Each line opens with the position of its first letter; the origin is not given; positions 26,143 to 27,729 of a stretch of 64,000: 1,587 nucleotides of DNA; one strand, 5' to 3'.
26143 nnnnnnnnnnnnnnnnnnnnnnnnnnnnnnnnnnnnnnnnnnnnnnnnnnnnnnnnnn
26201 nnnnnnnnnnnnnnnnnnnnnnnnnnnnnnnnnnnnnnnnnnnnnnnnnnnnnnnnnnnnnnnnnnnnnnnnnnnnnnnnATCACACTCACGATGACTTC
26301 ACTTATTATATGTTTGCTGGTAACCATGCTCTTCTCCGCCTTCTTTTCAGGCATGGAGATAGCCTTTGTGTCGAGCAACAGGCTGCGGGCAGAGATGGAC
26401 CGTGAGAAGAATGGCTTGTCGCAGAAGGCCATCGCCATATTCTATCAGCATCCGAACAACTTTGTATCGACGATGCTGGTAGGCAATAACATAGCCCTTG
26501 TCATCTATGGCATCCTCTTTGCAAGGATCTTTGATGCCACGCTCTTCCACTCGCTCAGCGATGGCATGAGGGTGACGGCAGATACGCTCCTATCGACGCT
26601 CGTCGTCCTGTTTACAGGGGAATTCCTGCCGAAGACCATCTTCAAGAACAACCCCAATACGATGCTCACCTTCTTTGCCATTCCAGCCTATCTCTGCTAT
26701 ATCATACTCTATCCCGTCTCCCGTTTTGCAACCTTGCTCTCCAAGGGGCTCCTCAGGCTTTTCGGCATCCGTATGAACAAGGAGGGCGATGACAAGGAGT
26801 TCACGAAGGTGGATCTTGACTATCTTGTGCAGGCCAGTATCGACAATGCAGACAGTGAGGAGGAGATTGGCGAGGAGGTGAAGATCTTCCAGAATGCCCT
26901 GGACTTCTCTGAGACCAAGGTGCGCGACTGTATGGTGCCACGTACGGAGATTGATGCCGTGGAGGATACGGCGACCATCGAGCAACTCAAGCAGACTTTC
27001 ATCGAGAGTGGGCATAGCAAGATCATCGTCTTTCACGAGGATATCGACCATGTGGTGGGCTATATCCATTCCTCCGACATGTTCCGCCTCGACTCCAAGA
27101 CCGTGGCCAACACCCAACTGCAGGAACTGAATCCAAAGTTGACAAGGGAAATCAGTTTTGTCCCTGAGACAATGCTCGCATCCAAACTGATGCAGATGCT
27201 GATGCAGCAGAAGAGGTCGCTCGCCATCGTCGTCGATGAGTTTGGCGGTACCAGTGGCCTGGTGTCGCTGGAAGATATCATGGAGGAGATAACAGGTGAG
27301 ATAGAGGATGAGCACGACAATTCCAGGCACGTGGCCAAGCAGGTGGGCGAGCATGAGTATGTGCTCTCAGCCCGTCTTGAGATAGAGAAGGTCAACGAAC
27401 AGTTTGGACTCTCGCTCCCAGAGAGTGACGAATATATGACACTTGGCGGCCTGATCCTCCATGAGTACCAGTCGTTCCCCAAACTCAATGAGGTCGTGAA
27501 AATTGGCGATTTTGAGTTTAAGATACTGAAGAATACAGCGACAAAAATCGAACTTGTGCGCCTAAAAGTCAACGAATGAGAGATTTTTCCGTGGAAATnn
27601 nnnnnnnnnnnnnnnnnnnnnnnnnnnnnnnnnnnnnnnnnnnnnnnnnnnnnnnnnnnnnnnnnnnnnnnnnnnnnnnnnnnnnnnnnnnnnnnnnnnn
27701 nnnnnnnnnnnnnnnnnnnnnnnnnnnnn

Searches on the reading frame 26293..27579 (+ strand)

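Call 5: search_protein_families(library=pfam, proteins=[window:26293-27579:+], max_evalue=0.01)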
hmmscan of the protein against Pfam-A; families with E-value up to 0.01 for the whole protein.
window:26293-27579:+ (428 aa): 4 families
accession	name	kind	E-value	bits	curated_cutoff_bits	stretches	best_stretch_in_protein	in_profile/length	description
PF01595.25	CNNM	-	3.9e-37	128.1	28.4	1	6-185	3-174/181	Cyclin M transmembrane N-terminal domain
PF03471.22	CorC_HlyC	-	8.4e-20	71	27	1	350-427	2-80/81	Transporter associated domain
PF00571.33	CBS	-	7.3e-12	45.9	24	2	284-333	6-55/57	CBS domain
PF03842.18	Silic_transp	-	0.0061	15.4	26.8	1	5-90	262-346/513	Silicon transporter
